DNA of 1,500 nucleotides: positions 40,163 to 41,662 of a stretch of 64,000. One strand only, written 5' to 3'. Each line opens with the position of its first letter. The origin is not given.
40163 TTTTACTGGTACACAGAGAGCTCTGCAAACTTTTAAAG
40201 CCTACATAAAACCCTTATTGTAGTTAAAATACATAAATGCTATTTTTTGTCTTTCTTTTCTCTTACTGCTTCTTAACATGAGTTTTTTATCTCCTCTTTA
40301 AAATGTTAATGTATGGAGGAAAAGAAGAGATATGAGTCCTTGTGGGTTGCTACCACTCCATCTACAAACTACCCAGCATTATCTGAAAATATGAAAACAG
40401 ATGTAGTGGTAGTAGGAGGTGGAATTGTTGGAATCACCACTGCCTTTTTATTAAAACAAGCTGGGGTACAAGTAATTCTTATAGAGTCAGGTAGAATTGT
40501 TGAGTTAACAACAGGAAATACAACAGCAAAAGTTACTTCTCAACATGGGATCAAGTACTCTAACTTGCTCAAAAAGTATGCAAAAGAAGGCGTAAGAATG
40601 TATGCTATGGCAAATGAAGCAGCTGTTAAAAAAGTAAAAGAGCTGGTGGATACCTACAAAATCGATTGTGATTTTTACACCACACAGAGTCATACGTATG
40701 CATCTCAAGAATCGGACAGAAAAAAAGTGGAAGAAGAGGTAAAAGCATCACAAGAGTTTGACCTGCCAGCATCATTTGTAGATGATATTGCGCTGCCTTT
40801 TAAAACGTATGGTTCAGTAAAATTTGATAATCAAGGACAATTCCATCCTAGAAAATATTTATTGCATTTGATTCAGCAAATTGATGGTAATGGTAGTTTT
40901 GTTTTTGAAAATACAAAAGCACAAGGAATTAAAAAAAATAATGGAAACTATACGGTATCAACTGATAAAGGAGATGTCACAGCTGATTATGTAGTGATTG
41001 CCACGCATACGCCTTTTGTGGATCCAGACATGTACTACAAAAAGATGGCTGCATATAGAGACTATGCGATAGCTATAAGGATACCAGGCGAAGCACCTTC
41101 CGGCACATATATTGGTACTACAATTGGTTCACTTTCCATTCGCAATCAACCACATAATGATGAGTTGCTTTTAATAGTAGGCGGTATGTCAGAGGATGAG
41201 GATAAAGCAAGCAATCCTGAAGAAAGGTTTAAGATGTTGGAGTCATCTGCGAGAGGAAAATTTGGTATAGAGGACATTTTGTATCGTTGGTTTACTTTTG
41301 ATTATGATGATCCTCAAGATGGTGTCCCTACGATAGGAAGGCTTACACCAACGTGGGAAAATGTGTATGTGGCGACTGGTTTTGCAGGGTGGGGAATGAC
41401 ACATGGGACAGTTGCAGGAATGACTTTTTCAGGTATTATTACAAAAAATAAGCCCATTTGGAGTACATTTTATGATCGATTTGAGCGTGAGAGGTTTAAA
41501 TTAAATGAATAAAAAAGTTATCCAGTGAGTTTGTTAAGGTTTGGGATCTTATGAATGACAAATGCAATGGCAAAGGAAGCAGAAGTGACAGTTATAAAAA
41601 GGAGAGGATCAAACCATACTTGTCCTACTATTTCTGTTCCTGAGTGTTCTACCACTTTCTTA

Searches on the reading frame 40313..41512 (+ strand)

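Call 4: search_protein_families(library=pfam, proteins=[window:40313-41512:+], max_evalue=1)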
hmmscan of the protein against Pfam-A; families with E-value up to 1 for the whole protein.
window:40313-41512:+ (399 aa): 22 families
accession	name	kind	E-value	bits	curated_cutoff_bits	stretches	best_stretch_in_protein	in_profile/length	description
PF01266.30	DAO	-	3.9e-45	155.4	27.9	1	30-370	1-348/353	FAD dependent oxidoreductase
PF13738.12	Pyr_redox_3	-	2.5e-09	37.2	30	2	191-231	92-132/305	Pyridine nucleotide-disulphide oxidoreductase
PF03486.20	HI0933_like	-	5.6e-08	33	50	1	30-119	2-93/244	HI0933-like protein Rossmann domain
PF07992.20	Pyr_redox_2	-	8e-07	29.2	26.1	1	30-154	2-58/291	Pyridine nucleotide-disulphide oxidoreductase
PF01494.25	FAD_binding_3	-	6.4e-06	26.1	22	1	28-61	1-34/349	FAD binding domain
PF13450.12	NAD_binding_8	-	3.7e-05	24.4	21.9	1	33-61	1-29/68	NAD(P)-binding Rossmann-like domain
PF01946.23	Thi4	-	0.00013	21.7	26.2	1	22-59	11-49/235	Thi4 family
PF04820.20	Trp_halogenase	-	0.00029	20.2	21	1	30-72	1-47/458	Tryptophan halogenase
PF00890.30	FAD_binding_2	-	0.0013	18.4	20.4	1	30-64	1-35/414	FAD binding domain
PF12831.13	FAD_oxidored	-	0.0014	18.4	27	1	30-63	1-34/416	FAD dependent oxidoreductase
PF01134.28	GIDA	-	0.002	17.7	22.1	1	30-105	1-72/391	Glucose inhibited division protein A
PF00291.31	PALP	-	0.0028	17.5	35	1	32-138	163-282/295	Pyridoxal-phosphate dependent enzyme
PF01593.30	Amino_oxidase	-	0.0059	16.4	19.8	1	193-232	215-255/443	Flavin containing amine oxidoreductase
PF00070.33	Pyr_redox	-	0.042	14.8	22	1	31-64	2-35/82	Pyridine nucleotide-disulphide oxidoreductase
PF05834.18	Lycopene_cycl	-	0.051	13.1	23.4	1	30-64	1-37/380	Lycopene cyclase protein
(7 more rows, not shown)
